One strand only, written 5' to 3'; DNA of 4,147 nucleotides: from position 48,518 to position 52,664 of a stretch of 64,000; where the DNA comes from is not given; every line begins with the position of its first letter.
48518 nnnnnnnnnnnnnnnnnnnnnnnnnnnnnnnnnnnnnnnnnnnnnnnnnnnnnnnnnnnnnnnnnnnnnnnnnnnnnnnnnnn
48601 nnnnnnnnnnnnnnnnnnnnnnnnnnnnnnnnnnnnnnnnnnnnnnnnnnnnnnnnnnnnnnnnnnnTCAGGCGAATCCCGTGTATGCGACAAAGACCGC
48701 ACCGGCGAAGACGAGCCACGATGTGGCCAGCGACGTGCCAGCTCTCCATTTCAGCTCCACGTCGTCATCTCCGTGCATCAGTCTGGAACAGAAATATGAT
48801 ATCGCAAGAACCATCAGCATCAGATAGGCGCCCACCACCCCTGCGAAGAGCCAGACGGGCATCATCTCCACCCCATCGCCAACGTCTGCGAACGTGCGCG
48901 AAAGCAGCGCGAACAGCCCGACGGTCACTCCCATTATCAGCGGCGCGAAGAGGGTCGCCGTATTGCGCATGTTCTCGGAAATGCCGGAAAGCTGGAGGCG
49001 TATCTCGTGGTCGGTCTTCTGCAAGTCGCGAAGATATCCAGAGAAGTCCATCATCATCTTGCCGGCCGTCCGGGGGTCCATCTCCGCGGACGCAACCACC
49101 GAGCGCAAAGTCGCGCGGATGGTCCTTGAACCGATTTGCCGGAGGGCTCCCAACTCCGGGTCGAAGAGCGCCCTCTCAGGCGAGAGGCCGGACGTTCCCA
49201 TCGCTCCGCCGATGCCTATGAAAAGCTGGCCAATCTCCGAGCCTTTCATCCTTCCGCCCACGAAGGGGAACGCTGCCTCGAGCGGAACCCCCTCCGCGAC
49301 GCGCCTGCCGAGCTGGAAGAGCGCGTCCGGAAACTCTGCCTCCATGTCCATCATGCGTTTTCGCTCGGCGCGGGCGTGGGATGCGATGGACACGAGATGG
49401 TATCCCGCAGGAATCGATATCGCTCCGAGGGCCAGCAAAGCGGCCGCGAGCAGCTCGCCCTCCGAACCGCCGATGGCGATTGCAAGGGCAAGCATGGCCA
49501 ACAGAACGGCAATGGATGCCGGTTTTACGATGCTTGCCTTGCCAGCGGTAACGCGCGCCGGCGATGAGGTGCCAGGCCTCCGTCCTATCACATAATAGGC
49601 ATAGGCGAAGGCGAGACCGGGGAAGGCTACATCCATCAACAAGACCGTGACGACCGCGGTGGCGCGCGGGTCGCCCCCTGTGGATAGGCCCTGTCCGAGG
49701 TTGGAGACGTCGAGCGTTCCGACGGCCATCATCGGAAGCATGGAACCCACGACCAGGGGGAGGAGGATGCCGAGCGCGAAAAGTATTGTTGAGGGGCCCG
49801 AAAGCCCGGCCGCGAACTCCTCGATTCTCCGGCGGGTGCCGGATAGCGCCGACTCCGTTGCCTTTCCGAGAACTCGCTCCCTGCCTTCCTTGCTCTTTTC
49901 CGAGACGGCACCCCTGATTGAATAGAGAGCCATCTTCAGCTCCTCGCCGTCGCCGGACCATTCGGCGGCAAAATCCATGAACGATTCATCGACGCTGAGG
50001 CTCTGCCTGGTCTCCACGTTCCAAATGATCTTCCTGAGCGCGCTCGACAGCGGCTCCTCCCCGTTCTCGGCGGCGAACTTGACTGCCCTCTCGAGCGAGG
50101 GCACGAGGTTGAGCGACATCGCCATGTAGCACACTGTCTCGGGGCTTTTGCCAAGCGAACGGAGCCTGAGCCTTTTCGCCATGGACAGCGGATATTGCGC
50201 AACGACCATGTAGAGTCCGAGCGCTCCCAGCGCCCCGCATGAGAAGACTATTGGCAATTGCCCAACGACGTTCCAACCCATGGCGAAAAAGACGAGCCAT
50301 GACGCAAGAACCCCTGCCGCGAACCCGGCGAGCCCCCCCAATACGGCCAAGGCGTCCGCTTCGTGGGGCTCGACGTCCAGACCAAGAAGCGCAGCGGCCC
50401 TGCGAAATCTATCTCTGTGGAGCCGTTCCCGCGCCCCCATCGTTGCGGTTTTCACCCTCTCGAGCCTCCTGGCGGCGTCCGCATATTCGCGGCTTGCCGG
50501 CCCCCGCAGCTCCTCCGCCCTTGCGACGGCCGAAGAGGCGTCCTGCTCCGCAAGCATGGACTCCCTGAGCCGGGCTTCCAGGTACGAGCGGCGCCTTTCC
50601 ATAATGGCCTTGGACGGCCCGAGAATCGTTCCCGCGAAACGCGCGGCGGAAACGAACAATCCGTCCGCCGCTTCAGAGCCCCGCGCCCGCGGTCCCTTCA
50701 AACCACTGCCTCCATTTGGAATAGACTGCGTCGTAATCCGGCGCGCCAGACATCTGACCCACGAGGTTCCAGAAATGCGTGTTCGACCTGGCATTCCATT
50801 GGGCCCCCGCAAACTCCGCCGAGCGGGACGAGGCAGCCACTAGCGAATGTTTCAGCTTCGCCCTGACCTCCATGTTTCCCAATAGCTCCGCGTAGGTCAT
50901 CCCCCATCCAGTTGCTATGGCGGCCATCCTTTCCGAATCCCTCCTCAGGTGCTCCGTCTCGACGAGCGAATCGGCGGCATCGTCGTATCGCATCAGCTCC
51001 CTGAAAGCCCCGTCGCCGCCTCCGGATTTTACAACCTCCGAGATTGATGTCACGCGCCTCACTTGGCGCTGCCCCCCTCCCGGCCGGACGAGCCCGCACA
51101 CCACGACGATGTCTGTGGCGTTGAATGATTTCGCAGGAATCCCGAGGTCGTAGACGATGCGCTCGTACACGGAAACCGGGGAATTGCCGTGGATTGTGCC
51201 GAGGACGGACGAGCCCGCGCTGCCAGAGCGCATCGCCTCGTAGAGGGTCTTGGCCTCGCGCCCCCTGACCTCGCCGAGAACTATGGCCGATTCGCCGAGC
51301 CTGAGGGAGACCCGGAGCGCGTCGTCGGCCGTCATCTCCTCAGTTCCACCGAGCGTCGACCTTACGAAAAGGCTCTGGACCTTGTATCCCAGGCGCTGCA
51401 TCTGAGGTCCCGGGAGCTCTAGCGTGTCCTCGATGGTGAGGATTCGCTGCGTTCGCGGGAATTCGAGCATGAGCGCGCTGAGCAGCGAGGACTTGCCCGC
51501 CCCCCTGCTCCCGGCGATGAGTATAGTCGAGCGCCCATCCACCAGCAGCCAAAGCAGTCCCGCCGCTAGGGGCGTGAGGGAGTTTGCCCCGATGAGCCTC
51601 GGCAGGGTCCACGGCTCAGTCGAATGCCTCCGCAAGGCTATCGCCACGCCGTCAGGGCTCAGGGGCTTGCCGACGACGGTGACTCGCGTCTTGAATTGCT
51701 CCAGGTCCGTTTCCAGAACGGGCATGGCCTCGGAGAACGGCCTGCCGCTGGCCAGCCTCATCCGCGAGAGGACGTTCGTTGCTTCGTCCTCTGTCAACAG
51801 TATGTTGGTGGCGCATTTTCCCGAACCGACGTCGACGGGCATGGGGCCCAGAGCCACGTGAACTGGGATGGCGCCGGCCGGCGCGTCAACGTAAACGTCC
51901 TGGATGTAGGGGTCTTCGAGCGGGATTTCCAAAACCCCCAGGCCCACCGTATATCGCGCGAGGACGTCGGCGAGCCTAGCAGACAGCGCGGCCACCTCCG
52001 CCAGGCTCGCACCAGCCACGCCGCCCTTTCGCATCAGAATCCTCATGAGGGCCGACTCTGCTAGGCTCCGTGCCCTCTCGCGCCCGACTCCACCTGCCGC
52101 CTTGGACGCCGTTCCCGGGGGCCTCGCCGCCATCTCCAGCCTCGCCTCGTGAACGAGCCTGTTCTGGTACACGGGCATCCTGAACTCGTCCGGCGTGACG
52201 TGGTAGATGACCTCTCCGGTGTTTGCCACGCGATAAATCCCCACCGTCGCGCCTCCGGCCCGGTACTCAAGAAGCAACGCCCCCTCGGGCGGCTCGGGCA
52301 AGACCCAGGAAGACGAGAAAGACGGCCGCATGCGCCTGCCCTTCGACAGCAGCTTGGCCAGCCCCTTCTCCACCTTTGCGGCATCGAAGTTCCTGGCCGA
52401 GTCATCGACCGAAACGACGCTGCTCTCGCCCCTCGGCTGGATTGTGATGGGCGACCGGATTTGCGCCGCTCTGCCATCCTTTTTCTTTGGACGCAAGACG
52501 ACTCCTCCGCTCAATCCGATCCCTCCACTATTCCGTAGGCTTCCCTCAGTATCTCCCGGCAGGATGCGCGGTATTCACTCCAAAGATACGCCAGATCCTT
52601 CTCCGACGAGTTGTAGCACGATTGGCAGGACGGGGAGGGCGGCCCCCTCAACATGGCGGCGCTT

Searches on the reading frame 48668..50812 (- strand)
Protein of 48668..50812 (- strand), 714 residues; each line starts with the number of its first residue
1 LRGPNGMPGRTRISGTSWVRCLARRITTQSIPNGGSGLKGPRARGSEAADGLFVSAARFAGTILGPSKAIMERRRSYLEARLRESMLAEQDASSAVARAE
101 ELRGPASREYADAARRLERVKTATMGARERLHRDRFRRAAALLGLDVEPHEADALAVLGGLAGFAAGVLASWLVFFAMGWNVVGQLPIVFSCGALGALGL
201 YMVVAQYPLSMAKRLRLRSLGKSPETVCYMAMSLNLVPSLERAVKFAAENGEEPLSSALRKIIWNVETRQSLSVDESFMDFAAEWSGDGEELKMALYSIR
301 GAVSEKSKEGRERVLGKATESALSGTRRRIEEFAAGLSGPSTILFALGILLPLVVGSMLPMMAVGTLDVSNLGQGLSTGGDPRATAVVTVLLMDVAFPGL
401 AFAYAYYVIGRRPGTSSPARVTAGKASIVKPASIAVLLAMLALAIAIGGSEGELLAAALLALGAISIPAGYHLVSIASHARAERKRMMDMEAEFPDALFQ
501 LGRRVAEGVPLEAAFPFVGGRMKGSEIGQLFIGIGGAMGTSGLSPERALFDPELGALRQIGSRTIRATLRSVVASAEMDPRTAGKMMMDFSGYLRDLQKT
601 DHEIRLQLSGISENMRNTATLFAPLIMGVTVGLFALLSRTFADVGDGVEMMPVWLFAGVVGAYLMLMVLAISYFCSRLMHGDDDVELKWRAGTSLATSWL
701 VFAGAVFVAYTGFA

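Call 3: search_protein_families(library=pfam, proteins=[window:48668-50812:-], max_evalue=0.01)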
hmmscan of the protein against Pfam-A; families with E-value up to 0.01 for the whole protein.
window:48668-50812:- (714 aa): 0 families

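Call 4: search_protein_families(library=ncbifam, proteins=[window:48668-50812:-], max_evalue=0.01)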
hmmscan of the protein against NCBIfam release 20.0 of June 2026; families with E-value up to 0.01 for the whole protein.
window:48668-50812:- (714 aa): 0 families

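Call 63: search_protein_families(library=pfam, proteins=[window:48668-50605:-], max_evalue=1)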
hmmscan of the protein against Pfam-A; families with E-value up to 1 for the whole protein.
window:48668-50605:- (645 aa): 1 family
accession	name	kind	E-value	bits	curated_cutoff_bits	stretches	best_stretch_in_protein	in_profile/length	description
PF07332.16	Phage_holin_3_6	-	0.057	13.9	28.4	1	533-601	17-85/116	Putative Actinobacterial Holin-X, holin superfamily III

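Call 71: search_solved_structures(query=window:48668-50605:-, max_evalue=1)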
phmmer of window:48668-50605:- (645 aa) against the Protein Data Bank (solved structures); distinct sequences matched with E-value up to 1: 0.

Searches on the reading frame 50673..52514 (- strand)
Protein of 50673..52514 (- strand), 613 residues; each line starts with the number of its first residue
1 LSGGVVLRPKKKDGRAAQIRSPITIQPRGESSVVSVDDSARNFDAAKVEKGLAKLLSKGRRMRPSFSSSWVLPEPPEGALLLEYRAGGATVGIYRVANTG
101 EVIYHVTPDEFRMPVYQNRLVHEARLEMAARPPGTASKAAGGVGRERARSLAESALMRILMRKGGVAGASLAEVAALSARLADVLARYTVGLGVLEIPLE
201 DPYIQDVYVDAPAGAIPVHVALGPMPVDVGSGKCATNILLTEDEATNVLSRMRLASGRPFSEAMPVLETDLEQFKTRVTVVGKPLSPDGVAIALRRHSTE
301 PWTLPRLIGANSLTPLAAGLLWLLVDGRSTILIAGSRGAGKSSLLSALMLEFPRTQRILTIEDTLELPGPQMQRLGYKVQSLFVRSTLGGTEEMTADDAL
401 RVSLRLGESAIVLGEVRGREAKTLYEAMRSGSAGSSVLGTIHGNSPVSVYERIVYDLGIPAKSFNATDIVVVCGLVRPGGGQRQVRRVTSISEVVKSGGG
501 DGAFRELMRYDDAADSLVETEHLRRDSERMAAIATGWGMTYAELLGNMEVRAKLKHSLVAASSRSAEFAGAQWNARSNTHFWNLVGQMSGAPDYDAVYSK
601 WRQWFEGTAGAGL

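Call 3: search_protein_families(library=pfam, proteins=[window:50673-52514:-], max_evalue=0.01)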
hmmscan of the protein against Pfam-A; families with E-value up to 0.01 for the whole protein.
window:50673-52514:- (613 aa): 3 families
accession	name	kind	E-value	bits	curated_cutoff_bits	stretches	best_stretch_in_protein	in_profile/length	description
PF00437.27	T2SSE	-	5.7e-21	75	24.9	1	270-477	86-279/370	Type II/IV secretion system protein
PF13191.12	AAA_16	-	0.0083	17.1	32.6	0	327-356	22-52/167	AAA ATPase domain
PF00005.33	ABC_tran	-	0.0099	16.9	25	0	329-388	12-70/137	ABC transporter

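Call 4: search_protein_families(library=ncbifam, proteins=[window:50673-52514:-], max_evalue=0.01)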
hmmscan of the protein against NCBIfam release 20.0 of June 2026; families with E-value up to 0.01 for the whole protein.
window:50673-52514:- (613 aa): 17 families
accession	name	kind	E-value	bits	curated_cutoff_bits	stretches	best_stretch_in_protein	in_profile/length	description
TIGR03819.1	heli_sec_ATPase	hypoth_equivalog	1e-38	133.4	373.15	1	179-454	39-298/340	TadA family conjugal transfer-associated ATPase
NF058587.1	archaellum_moto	equivalog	8.1e-35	120.5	550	1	181-518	136-459/527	archaellum flagellar ATPase motor FlaI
NF053672.1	bindosome_BasE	exception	2.4e-27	95.9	1000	1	192-520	138-451/512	bindosome assembly system ATPase subunit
TIGR02788.1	VirB11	equivalog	7e-23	81.1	249.95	1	323-454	139-263/308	P-type DNA transfer ATPase VirB11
TIGR02782.1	TrbB_P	equivalog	6.1e-18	65.1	304.55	1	240-494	49-293/303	P-type conjugative transfer ATPase TrbB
NF010425.0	PRK13851.1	equivalog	3.3e-17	62.4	461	1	322-453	156-280/344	type IV secretion system protein VirB11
NF041000.1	ATPase_ComGA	equivalog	1.3e-14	53.8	300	1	267-470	73-258/267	competence type IV pilus ATPase ComGA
NF010475.0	PRK13900.1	equivalog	5.9e-14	51.9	389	1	327-488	159-322/333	type IV secretion system ATPase VirB11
TIGR01420.1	pilT_fam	subfamily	5.2e-12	45.6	319.1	1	328-454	122-240/343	PilT/PilU family type 4a pilus ATPase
NF010469.0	PRK13894.1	subfamily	6e-12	45.5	508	1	254-454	76-265/320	conjugal transfer ATPase TrbB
TIGR02533.1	type_II_gspE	equivalog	1e-08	34.3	630.25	1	328-461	243-363/486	type II secretion system ATPase GspE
NF010407.0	PRK13833.1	subfamily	2.8e-08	33.5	499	1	290-453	106-259/323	conjugal transfer protein TrbB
TIGR02525.1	plasmid_TraJ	equivalog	1.6e-07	30.6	368.3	1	331-485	152-307/372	plasmid transfer ATPase TraJ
NF007755.0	PRK10436.1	equivalog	5e-06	25.4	617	1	327-476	218-355/465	type II secretion system protein GspE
TIGR02538.1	type_IV_pilB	equivalog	8.9e-06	24.6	675.65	1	330-467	318-440/564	type IV-A pilus assembly ATPase PilB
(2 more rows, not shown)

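Call 72: search_solved_structures(query=window:50673-52514:-, max_evalue=0.00001)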
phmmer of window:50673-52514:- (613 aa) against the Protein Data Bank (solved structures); distinct sequences matched with E-value up to 0.00001: 17.
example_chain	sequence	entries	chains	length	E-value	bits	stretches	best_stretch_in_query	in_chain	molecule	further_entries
2oap_1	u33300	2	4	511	1.4e-27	99.5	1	180-532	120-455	Type II secretion system protein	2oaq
8rkd_E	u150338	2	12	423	2.4e-27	98.7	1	227-511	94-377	Pilus assembly ATPase CpaF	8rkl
8rjf_A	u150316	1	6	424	2.4e-27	98.7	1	227-511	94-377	Pilus assembly ATPase CpaF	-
9e24_A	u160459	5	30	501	3.8e-27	98.1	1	227-511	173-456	CpaF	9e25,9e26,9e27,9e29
4ii7_A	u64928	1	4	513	2.5e-25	92.1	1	192-516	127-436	FlaI ATPase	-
4ihq_A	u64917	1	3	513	1.7e-24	89.3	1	192-516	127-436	FlaI ATPase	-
2gza_A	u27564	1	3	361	2.3e-10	42.7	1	328-453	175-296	Type IV secretion system protein VirB11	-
6bge_A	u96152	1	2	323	1.3e-09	40.2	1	327-453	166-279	VirB11-like protein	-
1g6o_A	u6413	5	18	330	1.3e-09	40.1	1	327-453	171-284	CAG-ALPHA | virB11 homolog | Cag-alfa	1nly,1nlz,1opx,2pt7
2eyu_A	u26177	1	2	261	1.9e-08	36.3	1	329-455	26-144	twitching motility protein PilT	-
2gsz_A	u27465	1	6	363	3.5e-08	35.5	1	329-455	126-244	twitching motility protein PilT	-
2ewv_A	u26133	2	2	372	3.7e-08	35.4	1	329-455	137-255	twitching motility protein PilT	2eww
3jvu_A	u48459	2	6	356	4.2e-08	35.2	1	328-536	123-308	Twitching mobility protein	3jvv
10my_A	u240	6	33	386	1.8e-07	33.1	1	323-455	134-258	PilT/PilU family type 4a pilus ATPase | Twitching motility protein PilT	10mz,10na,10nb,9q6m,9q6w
5zfq_A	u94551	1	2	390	1.7e-06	29.9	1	327-454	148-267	Twitching motility pilus retraction protein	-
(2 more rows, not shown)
